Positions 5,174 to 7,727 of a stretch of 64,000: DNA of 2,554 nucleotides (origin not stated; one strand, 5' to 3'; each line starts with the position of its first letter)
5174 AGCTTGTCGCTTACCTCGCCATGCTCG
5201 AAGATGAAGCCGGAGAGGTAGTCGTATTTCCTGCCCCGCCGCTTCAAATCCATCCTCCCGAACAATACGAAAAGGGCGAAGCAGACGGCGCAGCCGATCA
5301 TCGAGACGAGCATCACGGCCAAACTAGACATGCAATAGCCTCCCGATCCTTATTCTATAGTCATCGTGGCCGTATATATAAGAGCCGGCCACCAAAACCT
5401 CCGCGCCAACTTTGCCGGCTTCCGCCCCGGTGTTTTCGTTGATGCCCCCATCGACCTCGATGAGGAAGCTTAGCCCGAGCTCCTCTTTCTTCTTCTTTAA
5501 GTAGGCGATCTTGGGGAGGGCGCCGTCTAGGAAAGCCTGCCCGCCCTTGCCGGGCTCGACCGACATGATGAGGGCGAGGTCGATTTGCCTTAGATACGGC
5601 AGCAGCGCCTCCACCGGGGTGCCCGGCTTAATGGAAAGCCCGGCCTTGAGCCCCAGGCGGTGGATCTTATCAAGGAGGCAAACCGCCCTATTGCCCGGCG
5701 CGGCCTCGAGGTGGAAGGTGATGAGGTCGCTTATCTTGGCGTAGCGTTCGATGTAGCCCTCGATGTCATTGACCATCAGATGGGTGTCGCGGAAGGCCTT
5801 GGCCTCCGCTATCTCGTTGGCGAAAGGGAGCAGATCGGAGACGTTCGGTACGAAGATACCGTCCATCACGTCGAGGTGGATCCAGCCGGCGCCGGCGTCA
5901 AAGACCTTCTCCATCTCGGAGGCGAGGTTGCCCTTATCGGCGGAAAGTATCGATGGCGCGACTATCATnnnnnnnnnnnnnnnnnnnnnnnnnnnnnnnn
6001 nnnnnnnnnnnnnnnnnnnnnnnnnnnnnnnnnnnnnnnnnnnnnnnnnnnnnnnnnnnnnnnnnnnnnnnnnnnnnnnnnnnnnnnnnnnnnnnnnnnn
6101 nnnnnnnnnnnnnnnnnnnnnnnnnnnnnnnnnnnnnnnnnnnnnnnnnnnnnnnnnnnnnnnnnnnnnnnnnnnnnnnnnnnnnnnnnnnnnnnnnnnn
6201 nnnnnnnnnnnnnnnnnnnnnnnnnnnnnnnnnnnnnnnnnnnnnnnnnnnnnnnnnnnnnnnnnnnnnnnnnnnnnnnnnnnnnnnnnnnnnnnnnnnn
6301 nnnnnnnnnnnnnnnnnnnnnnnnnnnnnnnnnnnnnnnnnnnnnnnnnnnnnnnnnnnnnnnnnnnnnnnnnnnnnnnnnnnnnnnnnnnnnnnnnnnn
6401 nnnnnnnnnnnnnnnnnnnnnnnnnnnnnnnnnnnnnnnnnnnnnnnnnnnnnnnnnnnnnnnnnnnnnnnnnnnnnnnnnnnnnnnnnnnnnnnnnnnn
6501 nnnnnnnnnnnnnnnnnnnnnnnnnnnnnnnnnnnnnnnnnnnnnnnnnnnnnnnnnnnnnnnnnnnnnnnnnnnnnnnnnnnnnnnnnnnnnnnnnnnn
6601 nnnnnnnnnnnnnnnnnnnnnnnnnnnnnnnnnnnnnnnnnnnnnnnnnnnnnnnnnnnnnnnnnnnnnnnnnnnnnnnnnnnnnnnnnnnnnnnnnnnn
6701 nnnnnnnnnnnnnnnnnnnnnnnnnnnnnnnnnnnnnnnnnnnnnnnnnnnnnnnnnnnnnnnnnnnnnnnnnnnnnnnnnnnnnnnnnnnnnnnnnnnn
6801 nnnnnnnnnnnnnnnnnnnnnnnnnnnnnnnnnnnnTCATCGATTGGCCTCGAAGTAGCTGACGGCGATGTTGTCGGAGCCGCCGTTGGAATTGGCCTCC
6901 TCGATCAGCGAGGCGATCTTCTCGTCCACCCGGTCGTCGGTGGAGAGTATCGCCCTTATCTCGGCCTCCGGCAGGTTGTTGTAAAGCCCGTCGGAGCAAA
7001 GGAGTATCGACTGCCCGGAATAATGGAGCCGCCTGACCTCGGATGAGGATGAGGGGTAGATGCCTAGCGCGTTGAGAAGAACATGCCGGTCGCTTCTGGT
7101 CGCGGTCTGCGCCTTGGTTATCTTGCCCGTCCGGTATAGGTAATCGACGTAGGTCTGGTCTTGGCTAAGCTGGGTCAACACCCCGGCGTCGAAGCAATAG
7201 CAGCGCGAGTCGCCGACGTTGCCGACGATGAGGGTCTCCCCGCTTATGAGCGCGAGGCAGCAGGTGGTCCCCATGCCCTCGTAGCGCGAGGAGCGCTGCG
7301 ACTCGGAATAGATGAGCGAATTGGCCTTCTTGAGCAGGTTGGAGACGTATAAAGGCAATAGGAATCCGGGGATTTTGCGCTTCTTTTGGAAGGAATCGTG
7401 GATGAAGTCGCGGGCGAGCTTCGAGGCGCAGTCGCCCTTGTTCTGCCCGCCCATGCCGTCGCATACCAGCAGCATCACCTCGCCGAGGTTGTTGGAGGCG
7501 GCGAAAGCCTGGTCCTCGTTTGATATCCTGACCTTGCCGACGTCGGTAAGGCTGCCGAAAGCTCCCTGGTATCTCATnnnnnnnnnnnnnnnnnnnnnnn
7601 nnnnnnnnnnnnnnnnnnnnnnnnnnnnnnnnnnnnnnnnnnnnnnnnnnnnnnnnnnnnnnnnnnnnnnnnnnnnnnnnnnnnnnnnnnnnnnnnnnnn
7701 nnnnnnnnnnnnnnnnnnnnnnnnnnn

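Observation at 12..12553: Two paralogous lipobox membrane proteins, each paired with a different upstream partner (giant secreted protein vs 31-aa peptide), with no ABC ATPase anywhere in 64 kb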

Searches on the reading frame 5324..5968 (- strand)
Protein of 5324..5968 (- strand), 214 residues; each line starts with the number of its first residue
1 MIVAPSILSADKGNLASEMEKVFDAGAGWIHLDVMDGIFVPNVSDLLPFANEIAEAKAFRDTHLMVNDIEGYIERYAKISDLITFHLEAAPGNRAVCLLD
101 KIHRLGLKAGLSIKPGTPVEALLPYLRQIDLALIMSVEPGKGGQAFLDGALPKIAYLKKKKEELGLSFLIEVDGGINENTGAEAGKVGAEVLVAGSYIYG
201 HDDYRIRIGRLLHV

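Call 13: search_protein_families(library=pfam, proteins=[window:5324-5968:-], max_evalue=0.001)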
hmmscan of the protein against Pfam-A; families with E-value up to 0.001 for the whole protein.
window:5324-5968:- (214 aa): 1 family
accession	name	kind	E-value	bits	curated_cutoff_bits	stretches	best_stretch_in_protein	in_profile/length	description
PF00834.25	Ribul_P_3_epim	-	1.4e-56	191.5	21.1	1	3-199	2-198/198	Ribulose-phosphate 3 epimerase family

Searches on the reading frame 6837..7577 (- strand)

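Call 13: search_protein_families(library=pfam, proteins=[window:6837-7577:-], max_evalue=0.001)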
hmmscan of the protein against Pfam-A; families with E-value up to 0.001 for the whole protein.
window:6837-7577:- (246 aa): 3 families
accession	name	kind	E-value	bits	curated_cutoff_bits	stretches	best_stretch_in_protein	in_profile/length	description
PF13672.11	PP2C_2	-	3.9e-15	56.4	24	1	18-206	10-182/209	Protein phosphatase 2C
PF00481.26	PP2C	-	3.5e-11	43.7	20.3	1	28-142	29-141/255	Protein phosphatase 2C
PF07228.17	SpoIIE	-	0.00014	22.3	25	0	32-230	3-174/192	Stage II sporulation protein E (SpoIIE)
